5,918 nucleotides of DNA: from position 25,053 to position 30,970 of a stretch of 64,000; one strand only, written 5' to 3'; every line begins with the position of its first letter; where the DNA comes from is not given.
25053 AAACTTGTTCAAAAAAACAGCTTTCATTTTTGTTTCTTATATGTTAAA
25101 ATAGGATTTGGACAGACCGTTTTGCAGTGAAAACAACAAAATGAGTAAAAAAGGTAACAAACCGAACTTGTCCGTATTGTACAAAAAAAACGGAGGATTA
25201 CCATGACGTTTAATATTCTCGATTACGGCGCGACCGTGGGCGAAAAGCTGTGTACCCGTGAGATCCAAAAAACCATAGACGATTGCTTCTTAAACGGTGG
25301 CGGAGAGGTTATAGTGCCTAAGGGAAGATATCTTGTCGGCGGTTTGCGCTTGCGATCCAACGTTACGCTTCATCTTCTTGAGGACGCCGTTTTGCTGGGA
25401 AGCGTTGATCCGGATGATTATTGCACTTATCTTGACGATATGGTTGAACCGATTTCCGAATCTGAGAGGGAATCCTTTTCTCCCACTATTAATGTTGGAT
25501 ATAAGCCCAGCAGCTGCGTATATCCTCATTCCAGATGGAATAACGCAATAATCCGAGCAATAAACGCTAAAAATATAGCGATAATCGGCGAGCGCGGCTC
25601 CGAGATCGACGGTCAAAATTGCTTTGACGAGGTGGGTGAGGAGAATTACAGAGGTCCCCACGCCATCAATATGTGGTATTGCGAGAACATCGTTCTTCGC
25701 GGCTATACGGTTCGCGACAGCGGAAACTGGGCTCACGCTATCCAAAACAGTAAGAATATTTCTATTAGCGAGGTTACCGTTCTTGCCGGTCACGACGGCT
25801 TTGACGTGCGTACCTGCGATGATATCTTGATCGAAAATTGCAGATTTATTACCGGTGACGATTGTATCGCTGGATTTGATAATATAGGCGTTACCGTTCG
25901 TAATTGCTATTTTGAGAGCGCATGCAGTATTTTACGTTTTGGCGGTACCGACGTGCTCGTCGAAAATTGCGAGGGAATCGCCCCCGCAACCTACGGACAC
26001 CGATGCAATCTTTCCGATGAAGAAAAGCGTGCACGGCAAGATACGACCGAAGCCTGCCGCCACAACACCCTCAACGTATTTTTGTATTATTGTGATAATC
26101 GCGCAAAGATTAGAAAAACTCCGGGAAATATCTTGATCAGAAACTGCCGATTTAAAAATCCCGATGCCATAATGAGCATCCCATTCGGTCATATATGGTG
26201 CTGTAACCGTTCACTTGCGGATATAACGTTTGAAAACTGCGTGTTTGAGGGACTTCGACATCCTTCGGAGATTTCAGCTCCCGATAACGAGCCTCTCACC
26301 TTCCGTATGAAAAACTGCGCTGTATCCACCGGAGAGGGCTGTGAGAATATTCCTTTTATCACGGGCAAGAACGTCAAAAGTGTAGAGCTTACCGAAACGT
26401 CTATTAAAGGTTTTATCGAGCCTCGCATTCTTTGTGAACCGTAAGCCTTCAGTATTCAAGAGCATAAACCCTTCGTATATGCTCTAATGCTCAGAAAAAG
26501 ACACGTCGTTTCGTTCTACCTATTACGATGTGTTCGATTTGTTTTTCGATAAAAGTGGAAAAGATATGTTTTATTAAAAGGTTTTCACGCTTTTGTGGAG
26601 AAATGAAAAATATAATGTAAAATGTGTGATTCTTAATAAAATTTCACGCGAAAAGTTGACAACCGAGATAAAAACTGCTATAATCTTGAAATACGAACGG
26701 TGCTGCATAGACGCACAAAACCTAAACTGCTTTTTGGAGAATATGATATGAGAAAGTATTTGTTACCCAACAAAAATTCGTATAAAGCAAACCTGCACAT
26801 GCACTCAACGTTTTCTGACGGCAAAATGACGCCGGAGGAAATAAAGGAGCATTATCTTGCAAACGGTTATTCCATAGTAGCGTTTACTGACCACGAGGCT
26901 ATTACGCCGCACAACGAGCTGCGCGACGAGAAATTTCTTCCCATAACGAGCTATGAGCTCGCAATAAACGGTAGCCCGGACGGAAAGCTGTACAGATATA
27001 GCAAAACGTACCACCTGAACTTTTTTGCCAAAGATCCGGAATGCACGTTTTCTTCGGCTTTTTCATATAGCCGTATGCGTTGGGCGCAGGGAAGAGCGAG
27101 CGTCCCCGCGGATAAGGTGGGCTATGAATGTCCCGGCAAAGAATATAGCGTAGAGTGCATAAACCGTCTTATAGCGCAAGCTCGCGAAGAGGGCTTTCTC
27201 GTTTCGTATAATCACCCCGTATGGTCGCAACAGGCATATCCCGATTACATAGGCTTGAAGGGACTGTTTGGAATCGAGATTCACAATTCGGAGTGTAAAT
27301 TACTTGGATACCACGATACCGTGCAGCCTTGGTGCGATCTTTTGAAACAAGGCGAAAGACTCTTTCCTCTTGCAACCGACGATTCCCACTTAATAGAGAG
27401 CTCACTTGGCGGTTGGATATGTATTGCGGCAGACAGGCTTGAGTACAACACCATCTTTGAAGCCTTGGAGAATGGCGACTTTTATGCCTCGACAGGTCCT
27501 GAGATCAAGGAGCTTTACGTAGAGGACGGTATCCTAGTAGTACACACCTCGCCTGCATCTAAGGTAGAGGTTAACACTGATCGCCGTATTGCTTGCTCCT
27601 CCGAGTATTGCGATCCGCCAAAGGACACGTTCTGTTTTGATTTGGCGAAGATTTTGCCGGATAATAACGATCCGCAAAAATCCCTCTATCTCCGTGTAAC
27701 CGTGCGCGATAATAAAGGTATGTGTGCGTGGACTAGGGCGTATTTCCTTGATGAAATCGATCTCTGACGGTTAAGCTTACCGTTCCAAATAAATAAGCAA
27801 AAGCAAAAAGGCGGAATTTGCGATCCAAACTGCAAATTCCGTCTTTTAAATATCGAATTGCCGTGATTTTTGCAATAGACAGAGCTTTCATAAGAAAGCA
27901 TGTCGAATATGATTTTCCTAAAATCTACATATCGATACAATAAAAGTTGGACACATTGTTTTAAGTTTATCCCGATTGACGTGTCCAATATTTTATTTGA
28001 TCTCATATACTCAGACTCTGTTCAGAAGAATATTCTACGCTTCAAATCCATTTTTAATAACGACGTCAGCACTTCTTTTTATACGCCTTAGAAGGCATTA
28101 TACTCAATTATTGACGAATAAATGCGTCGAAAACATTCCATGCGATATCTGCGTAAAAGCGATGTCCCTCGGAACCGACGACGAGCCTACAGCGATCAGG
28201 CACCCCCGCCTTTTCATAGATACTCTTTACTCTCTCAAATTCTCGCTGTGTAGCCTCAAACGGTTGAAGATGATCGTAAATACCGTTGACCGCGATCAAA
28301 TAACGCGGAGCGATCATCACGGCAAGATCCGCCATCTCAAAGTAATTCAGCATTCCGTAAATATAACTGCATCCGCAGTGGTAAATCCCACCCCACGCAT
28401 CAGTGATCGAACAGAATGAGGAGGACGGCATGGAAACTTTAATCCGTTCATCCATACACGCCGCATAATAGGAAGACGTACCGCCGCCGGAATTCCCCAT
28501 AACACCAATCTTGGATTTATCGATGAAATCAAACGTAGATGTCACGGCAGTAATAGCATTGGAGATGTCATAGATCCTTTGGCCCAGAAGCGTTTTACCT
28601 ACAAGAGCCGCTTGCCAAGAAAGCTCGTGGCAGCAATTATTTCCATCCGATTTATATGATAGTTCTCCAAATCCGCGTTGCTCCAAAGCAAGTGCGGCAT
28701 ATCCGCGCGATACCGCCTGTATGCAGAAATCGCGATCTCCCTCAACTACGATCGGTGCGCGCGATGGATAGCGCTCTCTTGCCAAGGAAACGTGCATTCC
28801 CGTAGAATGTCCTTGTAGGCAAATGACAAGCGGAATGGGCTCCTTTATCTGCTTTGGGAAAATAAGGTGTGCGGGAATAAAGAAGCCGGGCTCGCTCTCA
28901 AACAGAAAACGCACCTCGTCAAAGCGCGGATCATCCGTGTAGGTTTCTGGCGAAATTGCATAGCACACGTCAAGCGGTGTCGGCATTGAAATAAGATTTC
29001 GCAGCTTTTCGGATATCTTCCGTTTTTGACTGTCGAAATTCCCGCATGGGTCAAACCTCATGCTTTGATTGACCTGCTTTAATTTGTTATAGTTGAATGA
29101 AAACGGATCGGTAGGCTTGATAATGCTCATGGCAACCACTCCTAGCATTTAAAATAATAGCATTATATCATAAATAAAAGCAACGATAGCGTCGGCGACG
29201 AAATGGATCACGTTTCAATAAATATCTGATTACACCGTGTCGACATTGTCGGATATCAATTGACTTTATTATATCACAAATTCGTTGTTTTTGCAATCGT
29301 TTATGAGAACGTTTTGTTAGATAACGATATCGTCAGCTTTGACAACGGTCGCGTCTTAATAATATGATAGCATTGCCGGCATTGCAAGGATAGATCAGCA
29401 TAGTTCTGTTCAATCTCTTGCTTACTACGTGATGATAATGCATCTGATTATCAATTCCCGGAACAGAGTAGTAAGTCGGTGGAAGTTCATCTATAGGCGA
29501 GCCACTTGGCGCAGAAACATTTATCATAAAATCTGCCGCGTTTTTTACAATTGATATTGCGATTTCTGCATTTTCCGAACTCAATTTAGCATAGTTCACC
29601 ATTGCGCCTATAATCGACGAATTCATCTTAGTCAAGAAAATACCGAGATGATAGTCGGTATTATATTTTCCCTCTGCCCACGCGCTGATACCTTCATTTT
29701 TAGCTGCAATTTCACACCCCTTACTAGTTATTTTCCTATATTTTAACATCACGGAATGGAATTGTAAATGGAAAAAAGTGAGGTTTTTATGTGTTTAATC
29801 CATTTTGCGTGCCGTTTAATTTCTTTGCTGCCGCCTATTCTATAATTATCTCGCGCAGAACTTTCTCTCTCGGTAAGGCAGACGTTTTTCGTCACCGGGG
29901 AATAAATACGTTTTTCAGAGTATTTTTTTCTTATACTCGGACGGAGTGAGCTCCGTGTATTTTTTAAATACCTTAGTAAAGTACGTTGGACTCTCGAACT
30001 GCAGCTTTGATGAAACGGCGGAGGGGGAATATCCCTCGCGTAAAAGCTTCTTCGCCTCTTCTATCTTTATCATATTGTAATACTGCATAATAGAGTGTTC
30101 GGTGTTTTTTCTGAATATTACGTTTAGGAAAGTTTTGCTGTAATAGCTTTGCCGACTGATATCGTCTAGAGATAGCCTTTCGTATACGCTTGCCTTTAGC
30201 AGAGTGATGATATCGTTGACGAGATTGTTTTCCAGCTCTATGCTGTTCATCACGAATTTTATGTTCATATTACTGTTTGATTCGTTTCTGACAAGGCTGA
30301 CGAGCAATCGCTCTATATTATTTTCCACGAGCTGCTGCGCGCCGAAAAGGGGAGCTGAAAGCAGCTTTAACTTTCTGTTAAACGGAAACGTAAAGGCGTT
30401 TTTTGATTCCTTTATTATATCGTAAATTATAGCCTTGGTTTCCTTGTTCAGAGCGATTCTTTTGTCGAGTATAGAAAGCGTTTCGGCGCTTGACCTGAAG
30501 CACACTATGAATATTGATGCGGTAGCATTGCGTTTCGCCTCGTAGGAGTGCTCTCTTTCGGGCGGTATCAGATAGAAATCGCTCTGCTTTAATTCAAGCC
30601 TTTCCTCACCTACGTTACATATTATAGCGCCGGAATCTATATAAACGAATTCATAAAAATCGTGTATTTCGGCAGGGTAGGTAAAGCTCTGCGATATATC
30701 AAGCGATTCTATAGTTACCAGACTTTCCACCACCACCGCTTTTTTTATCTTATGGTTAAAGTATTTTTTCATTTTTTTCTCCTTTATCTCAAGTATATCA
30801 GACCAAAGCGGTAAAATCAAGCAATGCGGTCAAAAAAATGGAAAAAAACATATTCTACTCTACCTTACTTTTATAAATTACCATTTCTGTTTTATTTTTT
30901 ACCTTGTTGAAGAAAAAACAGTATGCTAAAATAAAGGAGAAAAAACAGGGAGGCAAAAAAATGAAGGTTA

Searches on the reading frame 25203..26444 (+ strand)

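Call 19: search_protein_families(library=pfam, proteins=[window:25203-26444:+], max_evalue=0.01)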
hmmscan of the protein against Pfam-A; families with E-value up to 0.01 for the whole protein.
window:25203-26444:+ (413 aa): 3 families
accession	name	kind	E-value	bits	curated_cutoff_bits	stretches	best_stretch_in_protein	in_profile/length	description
PF00295.23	Glyco_hydro_28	-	3.2e-12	46.6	22.9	1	112-236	46-183/324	Glycosyl hydrolases family 28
PF13229.12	Beta_helix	-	6.6e-08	32.8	25.9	1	114-256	15-156/158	Right handed beta helix region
PF12708.12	Pect-lyase_RHGA_epim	-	1.2e-05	25.6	27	0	3-56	2-58/213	Rhamnogalacturonase A/epimerase, pectate lyase-like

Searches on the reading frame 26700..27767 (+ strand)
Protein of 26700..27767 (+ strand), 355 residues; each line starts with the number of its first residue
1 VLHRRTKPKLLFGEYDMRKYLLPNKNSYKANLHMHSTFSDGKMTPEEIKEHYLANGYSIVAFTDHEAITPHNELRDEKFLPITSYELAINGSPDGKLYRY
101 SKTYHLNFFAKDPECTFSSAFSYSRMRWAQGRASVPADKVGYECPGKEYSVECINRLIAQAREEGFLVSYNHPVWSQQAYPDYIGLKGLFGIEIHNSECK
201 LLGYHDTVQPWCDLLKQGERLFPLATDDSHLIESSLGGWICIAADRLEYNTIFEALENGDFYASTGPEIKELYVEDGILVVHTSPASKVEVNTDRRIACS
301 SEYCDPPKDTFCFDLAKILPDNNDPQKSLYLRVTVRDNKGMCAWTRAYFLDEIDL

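Call 19: search_protein_families(library=pfam, proteins=[window:26700-27767:+], max_evalue=0.01)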
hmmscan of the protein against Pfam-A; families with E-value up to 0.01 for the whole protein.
window:26700-27767:+ (355 aa): 1 family
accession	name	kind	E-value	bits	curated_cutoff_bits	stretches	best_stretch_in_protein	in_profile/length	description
PF02811.25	PHP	-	1.4e-07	32.5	26.4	1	32-112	2-81/164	PHP domain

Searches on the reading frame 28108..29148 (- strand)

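Call 19: search_protein_families(library=pfam, proteins=[window:28108-29148:-], max_evalue=0.01)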
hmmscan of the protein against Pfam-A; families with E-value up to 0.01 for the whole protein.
window:28108-29148:- (346 aa): 5 families
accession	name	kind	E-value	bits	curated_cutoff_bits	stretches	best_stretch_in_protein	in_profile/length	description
PF12715.13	Abhydrolase_7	-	2.3e-07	30.8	21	1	36-222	46-235/388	Abhydrolase family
PF22244.2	GCE_fung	-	2.8e-07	31.1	27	1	199-244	91-137/231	Glucuronyl esterase, fungi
PF05448.18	AXE1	-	1.3e-06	27.8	21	1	83-246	61-210/321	Acetyl xylan esterase (AXE1)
PF00326.27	Peptidase_S9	-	0.00025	21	22.6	1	189-233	41-86/213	Prolyl oligopeptidase family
PF02129.25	Peptidase_S15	-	0.00098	19.3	23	1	91-259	5-141/262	X-Pro dipeptidyl-peptidase (S15 family)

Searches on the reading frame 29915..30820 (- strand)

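Call 86: search_protein_families(library=pfam, proteins=[window:29915-30820:-], max_evalue=0.001)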
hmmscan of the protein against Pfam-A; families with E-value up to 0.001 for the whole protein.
window:29915-30820:- (301 aa): 4 families
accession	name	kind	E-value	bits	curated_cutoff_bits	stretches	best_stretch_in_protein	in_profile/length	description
PF12833.13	HTH_18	-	5.5e-15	55.9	33.6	1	224-298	4-79/80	Helix-turn-helix domain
PF00165.29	HTH_AraC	-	2.6e-10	40.6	26.6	1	269-296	14-40/42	Bacterial regulatory helix-turn-helix proteins, AraC family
PF02311.25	AraC_binding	-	7.5e-10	39.1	21.1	1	45-111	13-79/135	AraC-like ligand binding domain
PF07883.17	Cupin_2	-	2.3e-07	30.9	27.2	1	49-106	12-69/70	Cupin domain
